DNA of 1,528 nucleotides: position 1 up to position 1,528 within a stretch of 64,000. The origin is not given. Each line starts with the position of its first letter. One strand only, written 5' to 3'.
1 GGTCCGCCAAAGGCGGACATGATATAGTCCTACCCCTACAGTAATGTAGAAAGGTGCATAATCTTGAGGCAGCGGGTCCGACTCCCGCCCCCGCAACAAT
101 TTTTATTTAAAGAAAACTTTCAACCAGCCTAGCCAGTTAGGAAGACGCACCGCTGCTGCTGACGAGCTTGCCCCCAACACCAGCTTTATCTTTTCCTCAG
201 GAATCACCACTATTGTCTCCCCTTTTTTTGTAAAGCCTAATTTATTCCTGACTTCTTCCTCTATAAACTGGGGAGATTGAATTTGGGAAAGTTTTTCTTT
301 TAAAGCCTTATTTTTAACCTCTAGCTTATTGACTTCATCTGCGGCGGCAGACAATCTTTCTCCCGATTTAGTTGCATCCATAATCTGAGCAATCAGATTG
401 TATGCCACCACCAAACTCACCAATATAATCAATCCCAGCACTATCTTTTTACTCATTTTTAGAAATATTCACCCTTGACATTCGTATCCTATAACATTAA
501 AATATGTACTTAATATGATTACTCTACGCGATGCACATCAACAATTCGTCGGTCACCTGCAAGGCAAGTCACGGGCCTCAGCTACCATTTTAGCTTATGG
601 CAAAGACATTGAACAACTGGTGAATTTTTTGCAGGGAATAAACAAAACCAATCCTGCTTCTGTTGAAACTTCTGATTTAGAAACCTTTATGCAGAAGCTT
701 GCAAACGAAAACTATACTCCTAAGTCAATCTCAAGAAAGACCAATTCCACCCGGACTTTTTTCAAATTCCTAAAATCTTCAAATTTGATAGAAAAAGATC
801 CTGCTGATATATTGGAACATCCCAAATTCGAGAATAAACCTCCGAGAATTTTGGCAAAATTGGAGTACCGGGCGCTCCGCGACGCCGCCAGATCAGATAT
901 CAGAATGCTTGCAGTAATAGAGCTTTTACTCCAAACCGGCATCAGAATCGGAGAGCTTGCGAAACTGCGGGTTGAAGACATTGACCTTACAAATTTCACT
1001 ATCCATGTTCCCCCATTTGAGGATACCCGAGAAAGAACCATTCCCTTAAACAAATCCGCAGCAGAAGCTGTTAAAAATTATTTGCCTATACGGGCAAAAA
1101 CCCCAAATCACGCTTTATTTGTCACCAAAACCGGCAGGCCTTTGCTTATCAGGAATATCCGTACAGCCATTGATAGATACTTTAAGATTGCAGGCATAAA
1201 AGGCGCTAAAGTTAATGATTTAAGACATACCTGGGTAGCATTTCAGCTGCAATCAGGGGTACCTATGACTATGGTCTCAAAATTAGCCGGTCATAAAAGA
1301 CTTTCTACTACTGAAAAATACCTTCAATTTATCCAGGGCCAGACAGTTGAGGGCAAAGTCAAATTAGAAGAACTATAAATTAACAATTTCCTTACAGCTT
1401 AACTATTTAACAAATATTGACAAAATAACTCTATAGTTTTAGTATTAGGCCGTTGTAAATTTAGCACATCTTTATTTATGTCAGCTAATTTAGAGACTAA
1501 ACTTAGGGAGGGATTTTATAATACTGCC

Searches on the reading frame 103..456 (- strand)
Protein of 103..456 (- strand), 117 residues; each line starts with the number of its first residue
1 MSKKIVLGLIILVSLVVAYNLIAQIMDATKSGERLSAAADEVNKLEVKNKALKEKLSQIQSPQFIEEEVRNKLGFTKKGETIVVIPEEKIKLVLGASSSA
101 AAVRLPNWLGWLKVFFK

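Call 78: search_protein_families(library=pfam, proteins=[window:103-456:-], max_evalue=0.001)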
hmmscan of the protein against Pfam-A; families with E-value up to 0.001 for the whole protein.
window:103-456:- (117 aa): 1 family
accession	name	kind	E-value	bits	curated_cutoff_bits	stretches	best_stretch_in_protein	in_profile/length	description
PF04977.20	DivIC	-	6.5e-12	45.5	28.9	1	10-87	1-79/80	Septum formation initiator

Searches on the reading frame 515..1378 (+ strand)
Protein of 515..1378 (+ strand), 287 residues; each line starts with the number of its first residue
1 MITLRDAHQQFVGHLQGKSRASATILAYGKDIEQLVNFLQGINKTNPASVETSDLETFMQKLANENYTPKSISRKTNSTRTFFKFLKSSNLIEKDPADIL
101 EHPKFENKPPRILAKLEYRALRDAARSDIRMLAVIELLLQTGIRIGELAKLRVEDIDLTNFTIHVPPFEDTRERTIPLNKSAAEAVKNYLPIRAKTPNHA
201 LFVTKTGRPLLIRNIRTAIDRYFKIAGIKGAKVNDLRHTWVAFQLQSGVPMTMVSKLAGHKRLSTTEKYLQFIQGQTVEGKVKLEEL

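Call 78: search_protein_families(library=pfam, proteins=[window:515-1378:+], max_evalue=0.001)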
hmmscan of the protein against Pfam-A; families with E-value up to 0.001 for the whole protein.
window:515-1378:+ (287 aa): 3 families
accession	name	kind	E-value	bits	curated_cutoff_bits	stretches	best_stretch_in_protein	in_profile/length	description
PF00589.27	Phage_integrase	-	3.5e-31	108.7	27.1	1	113-271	3-167/172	Phage integrase family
PF02899.23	Phage_int_SAM_1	-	4e-13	49.9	22.3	1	9-88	2-81/83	Phage integrase, N-terminal SAM-like domain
PF13495.12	Phage_int_SAM_4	-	3e-09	37.6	27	1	9-87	3-79/85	Phage integrase, N-terminal SAM-like domain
